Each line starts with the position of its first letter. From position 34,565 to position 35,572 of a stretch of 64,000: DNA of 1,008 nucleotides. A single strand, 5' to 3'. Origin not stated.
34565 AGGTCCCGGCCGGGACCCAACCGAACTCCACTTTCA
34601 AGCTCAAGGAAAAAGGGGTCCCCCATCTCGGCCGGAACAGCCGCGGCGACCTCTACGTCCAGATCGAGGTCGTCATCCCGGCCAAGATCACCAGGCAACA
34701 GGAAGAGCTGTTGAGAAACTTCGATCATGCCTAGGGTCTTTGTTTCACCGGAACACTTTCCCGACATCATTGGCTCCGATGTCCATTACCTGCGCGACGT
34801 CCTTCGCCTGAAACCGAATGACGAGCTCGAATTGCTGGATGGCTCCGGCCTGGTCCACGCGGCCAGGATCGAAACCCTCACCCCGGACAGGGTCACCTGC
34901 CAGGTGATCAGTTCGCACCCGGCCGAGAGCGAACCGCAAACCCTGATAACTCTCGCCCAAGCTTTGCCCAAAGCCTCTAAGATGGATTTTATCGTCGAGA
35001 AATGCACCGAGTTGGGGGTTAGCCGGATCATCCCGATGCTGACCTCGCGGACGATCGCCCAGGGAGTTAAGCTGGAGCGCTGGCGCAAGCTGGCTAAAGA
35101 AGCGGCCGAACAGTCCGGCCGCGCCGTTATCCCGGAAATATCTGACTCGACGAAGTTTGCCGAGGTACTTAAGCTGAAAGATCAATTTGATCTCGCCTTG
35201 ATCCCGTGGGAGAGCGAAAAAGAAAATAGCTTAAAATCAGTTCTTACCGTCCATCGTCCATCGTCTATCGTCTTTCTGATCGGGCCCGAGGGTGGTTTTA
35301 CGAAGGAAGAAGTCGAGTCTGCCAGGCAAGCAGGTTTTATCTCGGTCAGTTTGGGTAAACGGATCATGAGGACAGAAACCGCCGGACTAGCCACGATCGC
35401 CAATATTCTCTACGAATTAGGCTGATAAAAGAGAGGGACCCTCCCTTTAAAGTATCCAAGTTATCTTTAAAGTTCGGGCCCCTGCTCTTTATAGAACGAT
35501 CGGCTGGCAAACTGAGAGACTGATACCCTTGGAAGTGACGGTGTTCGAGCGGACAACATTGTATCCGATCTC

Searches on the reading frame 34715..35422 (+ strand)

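Call 85: search_protein_families(library=pfam, proteins=[window:34715-35422:+])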
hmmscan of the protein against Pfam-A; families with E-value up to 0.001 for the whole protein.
window:34715-35422:+ (236 aa): 2 families
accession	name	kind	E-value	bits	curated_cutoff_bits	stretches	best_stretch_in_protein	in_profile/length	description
PF04452.19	Methyltrans_RNA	-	8e-52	175.6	23.9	1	76-230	5-163/165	RNA methyltransferase domain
PF20260.4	PUA_4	-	3e-10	40.5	23.9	1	20-65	3-48/48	RNA methyltransferase PUA domain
